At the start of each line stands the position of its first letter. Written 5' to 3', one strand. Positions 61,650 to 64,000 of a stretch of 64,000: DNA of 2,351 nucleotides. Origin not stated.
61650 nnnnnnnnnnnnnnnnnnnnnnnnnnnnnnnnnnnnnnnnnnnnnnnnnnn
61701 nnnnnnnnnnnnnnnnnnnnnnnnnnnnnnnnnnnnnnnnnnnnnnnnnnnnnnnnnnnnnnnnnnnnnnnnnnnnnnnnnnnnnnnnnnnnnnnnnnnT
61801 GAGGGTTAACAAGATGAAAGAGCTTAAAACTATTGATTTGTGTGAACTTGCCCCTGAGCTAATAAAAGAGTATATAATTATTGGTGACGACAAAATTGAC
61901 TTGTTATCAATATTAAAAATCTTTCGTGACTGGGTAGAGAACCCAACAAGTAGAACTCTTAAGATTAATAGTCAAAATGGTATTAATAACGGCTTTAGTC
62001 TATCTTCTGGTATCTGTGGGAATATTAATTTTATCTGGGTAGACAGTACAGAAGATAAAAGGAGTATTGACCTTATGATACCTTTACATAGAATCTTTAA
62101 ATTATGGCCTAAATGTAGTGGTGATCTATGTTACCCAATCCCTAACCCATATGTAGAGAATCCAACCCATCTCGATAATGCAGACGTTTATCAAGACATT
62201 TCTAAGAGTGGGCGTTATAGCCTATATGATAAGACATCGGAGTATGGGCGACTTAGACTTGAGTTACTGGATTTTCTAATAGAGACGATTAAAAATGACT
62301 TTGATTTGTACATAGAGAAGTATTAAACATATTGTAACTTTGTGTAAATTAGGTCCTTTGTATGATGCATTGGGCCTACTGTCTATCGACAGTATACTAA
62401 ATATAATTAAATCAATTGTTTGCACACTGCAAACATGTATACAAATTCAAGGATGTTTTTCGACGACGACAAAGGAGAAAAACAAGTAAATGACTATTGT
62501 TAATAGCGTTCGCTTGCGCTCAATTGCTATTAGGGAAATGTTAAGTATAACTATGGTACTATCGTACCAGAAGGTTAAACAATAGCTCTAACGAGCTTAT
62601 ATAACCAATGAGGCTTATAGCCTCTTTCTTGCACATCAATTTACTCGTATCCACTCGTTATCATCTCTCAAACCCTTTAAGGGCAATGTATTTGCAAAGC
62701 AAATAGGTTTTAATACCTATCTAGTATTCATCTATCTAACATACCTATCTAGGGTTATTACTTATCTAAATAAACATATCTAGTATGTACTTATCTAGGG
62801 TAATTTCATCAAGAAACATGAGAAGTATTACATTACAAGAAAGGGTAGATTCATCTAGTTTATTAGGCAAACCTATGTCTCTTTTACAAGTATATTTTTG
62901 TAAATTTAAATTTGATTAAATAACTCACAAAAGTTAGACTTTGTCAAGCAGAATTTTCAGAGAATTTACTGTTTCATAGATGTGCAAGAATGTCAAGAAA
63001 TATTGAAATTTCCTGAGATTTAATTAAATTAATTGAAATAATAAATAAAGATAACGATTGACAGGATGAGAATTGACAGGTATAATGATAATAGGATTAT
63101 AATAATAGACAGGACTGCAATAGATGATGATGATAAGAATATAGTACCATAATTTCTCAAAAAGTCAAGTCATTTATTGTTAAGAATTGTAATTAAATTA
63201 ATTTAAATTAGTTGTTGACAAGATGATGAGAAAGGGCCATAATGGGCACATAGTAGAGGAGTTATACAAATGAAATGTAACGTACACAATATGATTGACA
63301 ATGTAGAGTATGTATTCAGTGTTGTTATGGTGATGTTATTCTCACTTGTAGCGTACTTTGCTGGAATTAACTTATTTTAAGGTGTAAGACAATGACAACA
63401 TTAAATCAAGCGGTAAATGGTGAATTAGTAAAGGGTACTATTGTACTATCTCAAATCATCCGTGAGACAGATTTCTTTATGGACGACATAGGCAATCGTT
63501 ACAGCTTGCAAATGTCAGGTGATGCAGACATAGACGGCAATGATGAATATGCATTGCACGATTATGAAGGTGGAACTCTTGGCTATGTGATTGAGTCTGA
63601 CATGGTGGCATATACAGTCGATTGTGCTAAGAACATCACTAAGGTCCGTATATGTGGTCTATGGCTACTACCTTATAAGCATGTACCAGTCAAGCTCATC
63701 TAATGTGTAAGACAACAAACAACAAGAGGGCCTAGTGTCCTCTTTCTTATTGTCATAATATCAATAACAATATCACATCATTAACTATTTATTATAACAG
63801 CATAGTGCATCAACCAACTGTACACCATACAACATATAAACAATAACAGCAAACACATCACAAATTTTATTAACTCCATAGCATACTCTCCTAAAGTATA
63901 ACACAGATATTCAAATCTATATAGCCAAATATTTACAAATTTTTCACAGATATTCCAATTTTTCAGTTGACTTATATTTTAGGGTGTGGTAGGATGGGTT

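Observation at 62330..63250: About 0.9 kb non-coding region with a TATCTAG iteron array, clustered hairpins, and divergent promoters including an orphan leftward promoter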

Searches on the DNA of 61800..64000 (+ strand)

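Call 4: search_dna_similar(query=window:62000-64000:+, collection=phages, mode=near, max_rows=30)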
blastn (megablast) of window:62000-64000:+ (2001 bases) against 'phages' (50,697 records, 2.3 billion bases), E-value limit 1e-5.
Records with a match: 20; places in all: 30; records where one place covers at least 80% of the query: 12.
Best place of each record, by identity: 90-95% 5; 80-90% 12; 60-80% 3.
By first word of the organism name: Acinetobacter 20.
By host as written in the record: Acinetobacter baumannii 8; - 3; Acinetobacter sp. 2; Acinetobacter baumannii Paris-B09 2; Acinetobacter baumannii Acb8/09 2; Acinetobacter baumannii AB14 1; Acinetobacter baumannii NIPH201 1; Acinetobacter sp. 34 1.
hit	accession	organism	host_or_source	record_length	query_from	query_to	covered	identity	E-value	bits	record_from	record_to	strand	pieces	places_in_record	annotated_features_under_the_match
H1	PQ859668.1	Acinetobacter phage phi1_092033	Acinetobacter baumannii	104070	2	2001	100%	92.3%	0e+0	2852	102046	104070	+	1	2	hypothetical protein (x9)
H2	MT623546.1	Acinetobacter phage Ab_121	Acinetobacter baumannii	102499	2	2001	100%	90.4%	0e+0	2632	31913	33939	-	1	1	hypothetical protein (x4)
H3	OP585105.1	Acinetobacter phage vB_AbaM_CP14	Acinetobacter baumannii AB14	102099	2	2001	100%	89.7%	0e+0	2549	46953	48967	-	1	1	arabinose 5-phosphate isomerase | putative polynucleotide kinase | hypothetical protein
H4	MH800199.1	Acinetobacter phage vB_AbaM_B09_Aci02-2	Acinetobacter baumannii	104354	2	2001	97%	89.6%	0e+0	2477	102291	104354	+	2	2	repeat_region | hypothetical protein (x2)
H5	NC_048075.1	Acinetobacter phage vB_AbaM_B09_Aci02-2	Acinetobacter baumannii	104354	2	2001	97%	89.6%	0e+0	2477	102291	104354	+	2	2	repeat_region | hypothetical protein (x2)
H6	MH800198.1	Acinetobacter phage vB_AbaM_B09_Aci01-1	Acinetobacter baumannii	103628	4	2001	97%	89.7%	0e+0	2472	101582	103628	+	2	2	repeat_region | hypothetical protein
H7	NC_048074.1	Acinetobacter phage vB_AbaM_B09_Aci01-1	Acinetobacter baumannii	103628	4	2001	97%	89.7%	0e+0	2472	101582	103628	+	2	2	repeat_region | hypothetical protein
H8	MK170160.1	Acinetobacter phage TAC1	Acinetobacter baumannii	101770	2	1826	91%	94.3%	0e+0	2795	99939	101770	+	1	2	hypothetical protein (x3)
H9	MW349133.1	Acinetobacter phage Liucustia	Acinetobacter baumannii NIPH201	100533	2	2001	95%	89.2%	0e+0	2363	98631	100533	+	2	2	repeat_region | hypothetical protein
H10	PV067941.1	Acinetobacter phage UOL-KIMZ-24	Acinetobacter sp.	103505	124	2001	94%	87.7%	0e+0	2170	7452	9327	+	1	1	none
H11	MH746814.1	Acinetobacter phage vB_AbaM_B09_Aci05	Acinetobacter baumannii Paris-B09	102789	2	2001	85%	91.0%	0e+0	2286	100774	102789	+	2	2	repeat_region | hypothetical protein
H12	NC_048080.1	Acinetobacter phage vB_AbaM_B09_Aci05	Acinetobacter baumannii Paris-B09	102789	2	2001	85%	91.0%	0e+0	2286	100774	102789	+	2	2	repeat_region | hypothetical protein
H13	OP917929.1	Acinetobacter phage vB_AbaP_HB01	sewage water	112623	331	2001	74%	77.9%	8e-132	869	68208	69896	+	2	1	hypothetical protein (x2) | methyltransferase type 11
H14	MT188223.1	Acinetobacter phage vB_AbaM_D22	Acinetobacter sp.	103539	242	1422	49%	79.2%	8e-117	662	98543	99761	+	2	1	hypothetical protein (x3)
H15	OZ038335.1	Acinetobacter phage vB_AbaM_KissB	-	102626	402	2001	38%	82.7%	1e-149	658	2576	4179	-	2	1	hypothetical protein (x8)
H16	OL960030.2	Acinetobacter phage vB_AbaM_P1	Acinetobacter baumannii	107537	1240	2001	38%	76.7%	3e-106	392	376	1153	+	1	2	repeat_region | hypothetical protein (x4)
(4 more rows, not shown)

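Call 7: get_annotated_region(hit=H4, flank=3000)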
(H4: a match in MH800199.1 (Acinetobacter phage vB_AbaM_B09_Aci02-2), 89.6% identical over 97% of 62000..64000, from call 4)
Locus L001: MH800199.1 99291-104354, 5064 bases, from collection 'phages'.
description: Acinetobacter phage vB_AbaM_B09_Aci02-2, complete genome.
organism: Acinetobacter phage vB_AbaM_B09_Aci02-2 (NCBI taxid 2315467)
taxonomy: Viruses; Duplodnaviria; Heunggongvirae; Uroviricota; Caudoviricetes; Saclayvirus; Saclayvirus Aci022
host: Acinetobacter baumannii; source: -; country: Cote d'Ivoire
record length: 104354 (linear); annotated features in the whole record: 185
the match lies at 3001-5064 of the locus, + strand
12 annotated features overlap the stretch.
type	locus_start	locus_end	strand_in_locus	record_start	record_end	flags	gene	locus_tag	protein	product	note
CDS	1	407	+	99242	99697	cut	-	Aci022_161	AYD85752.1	hypothetical protein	-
CDS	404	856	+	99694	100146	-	-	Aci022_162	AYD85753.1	hypothetical protein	-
CDS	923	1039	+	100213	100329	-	-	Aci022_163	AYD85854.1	hypothetical protein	-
CDS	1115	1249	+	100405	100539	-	-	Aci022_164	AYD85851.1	hypothetical protein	-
CDS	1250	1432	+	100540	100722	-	-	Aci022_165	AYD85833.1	hypothetical protein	-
CDS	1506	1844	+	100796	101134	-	-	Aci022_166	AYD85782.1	hypothetical protein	-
CDS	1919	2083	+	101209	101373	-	-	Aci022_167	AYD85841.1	hypothetical protein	-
CDS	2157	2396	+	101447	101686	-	-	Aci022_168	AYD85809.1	hypothetical protein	-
CDS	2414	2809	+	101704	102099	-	-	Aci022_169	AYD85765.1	hypothetical protein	-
CDS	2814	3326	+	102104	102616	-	-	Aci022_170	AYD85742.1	hypothetical protein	-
CDS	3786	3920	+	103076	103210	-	-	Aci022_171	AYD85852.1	hypothetical protein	-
repeat_region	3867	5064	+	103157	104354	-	-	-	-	-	-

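Call 8: get_annotated_region(hit=H9, flank=3000)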
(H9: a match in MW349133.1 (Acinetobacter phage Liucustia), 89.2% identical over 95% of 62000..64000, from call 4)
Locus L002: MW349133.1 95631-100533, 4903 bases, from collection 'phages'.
description: Acinetobacter phage Liucustia, complete genome.
organism: Acinetobacter phage Liucustia (NCBI taxid 2797307)
taxonomy: Viruses; Duplodnaviria; Heunggongvirae; Uroviricota; Caudoviricetes; Saclayvirus
host: Acinetobacter baumannii NIPH201; source: waste water; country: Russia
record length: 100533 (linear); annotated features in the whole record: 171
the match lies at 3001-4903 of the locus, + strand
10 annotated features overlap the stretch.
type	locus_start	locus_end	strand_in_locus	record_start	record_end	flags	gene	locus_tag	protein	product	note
CDS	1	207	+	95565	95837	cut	-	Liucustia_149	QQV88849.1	hypothetical protein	-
CDS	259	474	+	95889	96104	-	-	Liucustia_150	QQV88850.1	hypothetical protein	-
CDS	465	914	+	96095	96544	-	-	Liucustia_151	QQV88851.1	hypothetical protein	-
CDS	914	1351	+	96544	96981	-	-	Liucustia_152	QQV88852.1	hypothetical protein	-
CDS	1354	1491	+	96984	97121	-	-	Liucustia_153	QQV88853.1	hypothetical protein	-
CDS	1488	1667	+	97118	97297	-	-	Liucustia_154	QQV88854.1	hypothetical protein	-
CDS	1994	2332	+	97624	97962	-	-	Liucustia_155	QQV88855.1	hypothetical protein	-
CDS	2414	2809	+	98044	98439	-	-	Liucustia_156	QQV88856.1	hypothetical protein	-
CDS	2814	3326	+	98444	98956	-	-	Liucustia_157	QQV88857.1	hypothetical protein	-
repeat_region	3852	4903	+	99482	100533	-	-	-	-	-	-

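Call 9: get_annotated_region(hit=H11, flank=3000)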
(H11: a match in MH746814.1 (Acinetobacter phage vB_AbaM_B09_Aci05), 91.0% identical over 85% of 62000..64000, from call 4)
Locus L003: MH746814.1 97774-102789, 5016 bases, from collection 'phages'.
description: Acinetobacter phage vB_AbaM_B09_Aci05, complete genome.
organism: Acinetobacter phage vB_AbaM_B09_Aci05 (NCBI taxid 2315458)
taxonomy: Viruses; Duplodnaviria; Heunggongvirae; Uroviricota; Caudoviricetes; Saclayvirus; Saclayvirus Aci05
host: Acinetobacter baumannii Paris-B09; source: -; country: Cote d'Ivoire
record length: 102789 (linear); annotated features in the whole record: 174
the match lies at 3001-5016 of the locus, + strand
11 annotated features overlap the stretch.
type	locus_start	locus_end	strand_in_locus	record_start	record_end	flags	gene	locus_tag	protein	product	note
CDS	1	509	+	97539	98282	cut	-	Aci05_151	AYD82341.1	hypothetical protein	-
CDS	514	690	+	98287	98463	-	-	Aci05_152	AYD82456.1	hypothetical protein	-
CDS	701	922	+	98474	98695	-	-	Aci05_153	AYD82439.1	hypothetical protein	-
CDS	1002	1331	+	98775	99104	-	-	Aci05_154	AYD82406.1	hypothetical protein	-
CDS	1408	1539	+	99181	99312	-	-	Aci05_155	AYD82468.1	hypothetical protein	-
CDS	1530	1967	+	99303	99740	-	-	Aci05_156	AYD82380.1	hypothetical protein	-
CDS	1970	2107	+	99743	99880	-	-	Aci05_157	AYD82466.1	hypothetical protein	-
CDS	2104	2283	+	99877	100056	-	-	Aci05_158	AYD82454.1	hypothetical protein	-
CDS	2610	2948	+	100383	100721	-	-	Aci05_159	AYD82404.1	hypothetical protein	-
CDS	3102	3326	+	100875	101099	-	-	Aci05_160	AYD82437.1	hypothetical protein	-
repeat_region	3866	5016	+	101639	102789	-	-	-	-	-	-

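Call 16: search_dna_similar(query=window:62330-62870:+, collection=phages, mode=distant, max_rows=50)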
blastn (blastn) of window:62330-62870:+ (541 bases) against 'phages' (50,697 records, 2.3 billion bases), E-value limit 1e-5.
Records with a match: 19; places in all: 19; records where one place covers at least 80% of the query: 14.
Best place of each record, by identity: 95-99% 4; 90-95% 8; 80-90% 4; 60-80% 3.
By first word of the organism name: Acinetobacter 19.
By host as written in the record: Acinetobacter baumannii 7; - 3; Acinetobacter sp. 2; Acinetobacter baumannii Paris-B09 2; Acinetobacter baumannii Acb8/09 2; Acinetobacter baumannii AB14 1; Acinetobacter baumannii NIPH201 1; Acinetobacter sp. 34 1.
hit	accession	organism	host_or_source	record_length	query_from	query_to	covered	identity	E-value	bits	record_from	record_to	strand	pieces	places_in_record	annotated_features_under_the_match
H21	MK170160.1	Acinetobacter phage TAC1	Acinetobacter baumannii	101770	1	541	100%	98.3%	0e+0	936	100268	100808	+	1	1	none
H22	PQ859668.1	Acinetobacter phage phi1_092033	Acinetobacter baumannii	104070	1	541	100%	96.5%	0e+0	887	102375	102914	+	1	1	hypothetical protein (x3)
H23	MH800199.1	Acinetobacter phage vB_AbaM_B09_Aci02-2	Acinetobacter baumannii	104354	1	541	100%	95.0%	0e+0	853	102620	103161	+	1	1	hypothetical protein | repeat_region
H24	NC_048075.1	Acinetobacter phage vB_AbaM_B09_Aci02-2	Acinetobacter baumannii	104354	1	541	100%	95.0%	0e+0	853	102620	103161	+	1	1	hypothetical protein | repeat_region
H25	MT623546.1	Acinetobacter phage Ab_121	Acinetobacter baumannii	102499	1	534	99%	94.2%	0e+0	817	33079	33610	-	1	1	hypothetical protein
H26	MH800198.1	Acinetobacter phage vB_AbaM_B09_Aci01-1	Acinetobacter baumannii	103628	1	541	100%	93.0%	0e+0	805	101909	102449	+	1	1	repeat_region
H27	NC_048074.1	Acinetobacter phage vB_AbaM_B09_Aci01-1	Acinetobacter baumannii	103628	1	541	100%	93.0%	0e+0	805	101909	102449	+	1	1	repeat_region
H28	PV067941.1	Acinetobacter phage UOL-KIMZ-24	Acinetobacter sp.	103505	1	541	100%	91.2%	0e+0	748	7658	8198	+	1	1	none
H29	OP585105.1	Acinetobacter phage vB_AbaM_CP14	Acinetobacter baumannii AB14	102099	1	507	94%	94.3%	0e+0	781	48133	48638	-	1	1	none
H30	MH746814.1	Acinetobacter phage vB_AbaM_B09_Aci05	Acinetobacter baumannii Paris-B09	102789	1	507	94%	93.7%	0e+0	771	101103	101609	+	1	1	none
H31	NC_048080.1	Acinetobacter phage vB_AbaM_B09_Aci05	Acinetobacter baumannii Paris-B09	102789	1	507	94%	93.7%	0e+0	771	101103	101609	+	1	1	none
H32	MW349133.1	Acinetobacter phage Liucustia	Acinetobacter baumannii NIPH201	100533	1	507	94%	91.3%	0e+0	720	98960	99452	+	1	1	none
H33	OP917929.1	Acinetobacter phage vB_AbaP_HB01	sewage water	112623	1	475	88%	80.5%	1e-110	406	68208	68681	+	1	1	hypothetical protein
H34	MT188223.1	Acinetobacter phage vB_AbaM_D22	Acinetobacter sp.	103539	2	475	88%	79.7%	5e-103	380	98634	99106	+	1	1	hypothetical protein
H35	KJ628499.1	Acinetobacter phage vB_AbaM_phiAbaA1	Acinetobacter baumannii Acb8/09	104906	75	375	56%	72.2%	9e-30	136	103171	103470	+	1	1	none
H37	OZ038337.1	Acinetobacter phage vB_AbaM_Rocket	-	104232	75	203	24%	86.3%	2e-32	146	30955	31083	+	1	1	hypothetical protein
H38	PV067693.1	Acinetobacter phage Acba_22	Acinetobacter sp. 34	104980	75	203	24%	85.5%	2e-31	141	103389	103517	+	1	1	none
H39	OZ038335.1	Acinetobacter phage vB_AbaM_KissB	-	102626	75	203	24%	84.0%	1e-28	132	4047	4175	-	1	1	hypothetical protein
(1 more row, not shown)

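Call 17: search_rna_families(source=window, start=61800, end=64000, threshold=evalue, max_evalue=1)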
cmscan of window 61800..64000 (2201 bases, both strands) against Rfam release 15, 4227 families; matches with E-value up to 1: 0.
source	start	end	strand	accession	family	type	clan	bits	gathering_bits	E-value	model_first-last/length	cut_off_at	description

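Call 19: get_annotated_region(hit=H33, flank=3000)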
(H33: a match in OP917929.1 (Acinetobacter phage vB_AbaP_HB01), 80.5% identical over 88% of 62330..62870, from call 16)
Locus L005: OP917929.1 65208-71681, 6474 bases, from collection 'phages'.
description: Acinetobacter phage vB_AbaP_HB01, complete genome.
organism: Acinetobacter phage vB_AbaP_HB01 (NCBI taxid 2874295)
taxonomy: Viruses; Duplodnaviria; Heunggongvirae; Uroviricota; Caudoviricetes; Saclayvirus
host: -; source: sewage water; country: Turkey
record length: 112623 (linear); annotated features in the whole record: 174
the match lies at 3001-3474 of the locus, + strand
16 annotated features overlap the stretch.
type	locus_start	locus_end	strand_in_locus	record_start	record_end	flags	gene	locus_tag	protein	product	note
CDS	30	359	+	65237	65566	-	-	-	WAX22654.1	hypothetical protein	-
CDS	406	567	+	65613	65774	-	-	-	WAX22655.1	hypothetical protein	-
CDS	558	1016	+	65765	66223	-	-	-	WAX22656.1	hypothetical protein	-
CDS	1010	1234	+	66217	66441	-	-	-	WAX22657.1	plate protein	-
CDS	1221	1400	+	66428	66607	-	-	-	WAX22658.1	hypothetical protein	-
CDS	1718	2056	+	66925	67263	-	-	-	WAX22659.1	hypothetical protein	-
CDS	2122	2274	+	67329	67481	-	-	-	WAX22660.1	hypothetical protein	-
CDS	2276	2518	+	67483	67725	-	-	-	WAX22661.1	hypothetical protein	-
CDS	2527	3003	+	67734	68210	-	-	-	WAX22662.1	hypothetical protein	-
CDS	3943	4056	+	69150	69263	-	-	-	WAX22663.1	methyltransferase type 11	-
CDS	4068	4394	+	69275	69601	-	-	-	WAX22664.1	hypothetical protein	-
CDS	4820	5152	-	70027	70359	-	-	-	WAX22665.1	hypothetical protein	-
CDS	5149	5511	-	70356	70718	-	-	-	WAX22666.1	hypothetical protein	-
CDS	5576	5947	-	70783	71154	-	-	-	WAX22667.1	hypothetical protein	-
CDS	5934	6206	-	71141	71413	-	-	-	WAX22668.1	hypothetical protein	-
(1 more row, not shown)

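Call 20: get_annotated_region(hit=H34, flank=5000)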
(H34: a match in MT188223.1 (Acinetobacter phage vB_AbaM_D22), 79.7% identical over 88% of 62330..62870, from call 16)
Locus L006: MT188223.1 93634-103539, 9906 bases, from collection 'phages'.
description: Acinetobacter phage vB_AbaM_D22, complete genome.
organism: Acinetobacter phage vB_AbaM_D22 (NCBI taxid 2724308)
taxonomy: Viruses; Duplodnaviria; Heunggongvirae; Uroviricota; Caudoviricetes; Saclayvirus
host: Acinetobacter sp.; source: hospital wastewater; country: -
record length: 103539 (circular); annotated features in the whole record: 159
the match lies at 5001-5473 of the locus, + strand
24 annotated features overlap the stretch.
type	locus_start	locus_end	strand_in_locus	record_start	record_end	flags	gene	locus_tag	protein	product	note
CDS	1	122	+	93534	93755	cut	-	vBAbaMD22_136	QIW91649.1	hypothetical protein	-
CDS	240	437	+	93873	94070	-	-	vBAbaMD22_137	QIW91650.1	hypothetical protein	-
CDS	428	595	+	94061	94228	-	-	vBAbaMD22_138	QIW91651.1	hypothetical protein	-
CDS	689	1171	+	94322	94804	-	-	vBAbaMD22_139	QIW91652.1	hypothetical protein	-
CDS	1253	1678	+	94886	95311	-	-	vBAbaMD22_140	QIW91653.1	hypothetical protein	-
CDS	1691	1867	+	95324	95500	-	-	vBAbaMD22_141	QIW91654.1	hypothetical protein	-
CDS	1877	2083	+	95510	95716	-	-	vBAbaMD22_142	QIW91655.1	hypothetical protein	-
CDS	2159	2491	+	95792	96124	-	-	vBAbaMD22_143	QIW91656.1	hypothetical protein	-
CDS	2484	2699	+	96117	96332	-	-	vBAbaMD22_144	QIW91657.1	hypothetical protein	-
CDS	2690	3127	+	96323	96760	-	-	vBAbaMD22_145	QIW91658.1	hypothetical protein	-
CDS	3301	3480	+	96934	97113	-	-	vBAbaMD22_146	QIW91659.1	hypothetical protein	-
CDS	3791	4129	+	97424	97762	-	-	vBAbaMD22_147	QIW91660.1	hypothetical protein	-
CDS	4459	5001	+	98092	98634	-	-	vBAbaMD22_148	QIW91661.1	hypothetical protein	-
CDS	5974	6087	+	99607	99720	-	-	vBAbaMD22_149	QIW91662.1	hypothetical protein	-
CDS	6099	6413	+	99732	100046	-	-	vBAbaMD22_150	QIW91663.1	hypothetical protein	-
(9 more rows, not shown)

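Call 21: get_annotated_region(hit=H35, flank=3000)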
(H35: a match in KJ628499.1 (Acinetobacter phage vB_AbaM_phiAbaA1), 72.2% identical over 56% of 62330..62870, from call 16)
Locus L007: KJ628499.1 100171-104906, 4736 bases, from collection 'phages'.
description: Acinetobacter phage vB_AbaM_phiAbaA1, complete genome.
organism: Acinetobacter phage vB_AbaM_phiAbaA1 (NCBI taxid 1605379)
taxonomy: Viruses; Duplodnaviria; Heunggongvirae; Uroviricota; Caudoviricetes; Saclayvirus
host: Acinetobacter baumannii Acb8/09; source: -; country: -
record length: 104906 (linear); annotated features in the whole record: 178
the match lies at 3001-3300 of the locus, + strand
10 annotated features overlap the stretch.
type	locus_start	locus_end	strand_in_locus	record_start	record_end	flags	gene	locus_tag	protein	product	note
CDS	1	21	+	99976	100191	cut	-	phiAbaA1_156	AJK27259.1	hypothetical protein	ORF156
CDS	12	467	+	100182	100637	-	-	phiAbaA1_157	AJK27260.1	hypothetical protein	ORF157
CDS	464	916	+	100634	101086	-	-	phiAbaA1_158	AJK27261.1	hypothetical protein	ORF158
CDS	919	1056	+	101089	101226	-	-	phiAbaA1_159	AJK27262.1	hypothetical protein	ORF159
CDS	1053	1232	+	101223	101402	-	-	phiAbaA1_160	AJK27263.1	hypothetical protein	ORF160; similar to hypothetical protein CK1_14840 of Ruminococcus sp. SR1/5 (YP_007783266.1)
CDS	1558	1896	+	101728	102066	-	-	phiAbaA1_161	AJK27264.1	hypothetical protein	ORF161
CDS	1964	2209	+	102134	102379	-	-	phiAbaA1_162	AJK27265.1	hypothetical protein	ORF162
CDS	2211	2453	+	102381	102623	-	-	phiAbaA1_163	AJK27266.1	hypothetical protein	ORF163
CDS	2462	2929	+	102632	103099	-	-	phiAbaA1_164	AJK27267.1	hypothetical protein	ORF164; similar to hypothetical protein CC2_180 of Aeromonas phage CC2 (YP_007010206.1)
CDS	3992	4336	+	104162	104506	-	-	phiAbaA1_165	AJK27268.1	hypothetical protein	ORF165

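Call 22: get_annotated_region(hit=H28, flank=3000)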
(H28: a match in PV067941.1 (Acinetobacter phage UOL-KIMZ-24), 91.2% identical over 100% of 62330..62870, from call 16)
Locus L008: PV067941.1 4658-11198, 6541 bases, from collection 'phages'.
description: UNVERIFIED: Acinetobacter phage UOL-KIMZ-24, complete genome.
organism: Acinetobacter phage UOL-KIMZ-24 (NCBI taxid 3401164)
taxonomy: Viruses; Duplodnaviria; Heunggongvirae; Uroviricota; Caudoviricetes; Saclayvirus
host: Acinetobacter sp.; source: -; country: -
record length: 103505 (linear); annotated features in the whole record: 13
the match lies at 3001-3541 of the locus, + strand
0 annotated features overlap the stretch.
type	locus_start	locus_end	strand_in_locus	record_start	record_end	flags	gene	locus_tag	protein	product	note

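Call 23: get_annotated_region(hit=H16, flank=3000)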
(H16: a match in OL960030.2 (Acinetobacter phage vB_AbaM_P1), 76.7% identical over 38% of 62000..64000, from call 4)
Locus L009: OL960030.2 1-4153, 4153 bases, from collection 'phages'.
description: Acinetobacter phage vB_AbaM_P1, complete genome.
organism: Acinetobacter phage vB_AbaM_P1 (NCBI taxid 2908714)
taxonomy: Viruses; Duplodnaviria; Heunggongvirae; Uroviricota; Caudoviricetes; Saclayvirus
host: Acinetobacter baumannii; source: sewage water; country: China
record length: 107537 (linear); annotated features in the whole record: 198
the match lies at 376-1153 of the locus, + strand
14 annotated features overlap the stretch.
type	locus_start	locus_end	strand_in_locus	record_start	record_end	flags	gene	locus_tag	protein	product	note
repeat_region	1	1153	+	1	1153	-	-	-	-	-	-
CDS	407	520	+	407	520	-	-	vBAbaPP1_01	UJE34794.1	hypothetical protein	-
CDS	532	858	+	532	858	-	-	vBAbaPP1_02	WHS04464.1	hypothetical protein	-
CDS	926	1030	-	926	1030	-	-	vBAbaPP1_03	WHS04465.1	hypothetical protein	-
CDS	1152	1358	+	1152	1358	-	-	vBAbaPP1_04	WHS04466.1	hypothetical protein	-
CDS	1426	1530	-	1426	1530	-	-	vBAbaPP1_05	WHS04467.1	hypothetical protein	-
CDS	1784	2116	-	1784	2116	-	-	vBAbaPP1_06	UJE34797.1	hypothetical protein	-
CDS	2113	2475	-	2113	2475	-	-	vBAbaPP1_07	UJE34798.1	hypothetical protein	-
CDS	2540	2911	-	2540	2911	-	-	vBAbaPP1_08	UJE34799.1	hypothetical protein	-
CDS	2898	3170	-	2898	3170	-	-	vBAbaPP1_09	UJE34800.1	hypothetical protein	-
CDS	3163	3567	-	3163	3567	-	-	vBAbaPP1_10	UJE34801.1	hypothetical protein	-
CDS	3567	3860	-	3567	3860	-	-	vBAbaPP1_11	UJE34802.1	hypothetical protein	-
CDS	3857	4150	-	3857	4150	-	-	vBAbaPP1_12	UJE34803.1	hypothetical protein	-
CDS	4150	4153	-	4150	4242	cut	-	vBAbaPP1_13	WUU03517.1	hypothetical protein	-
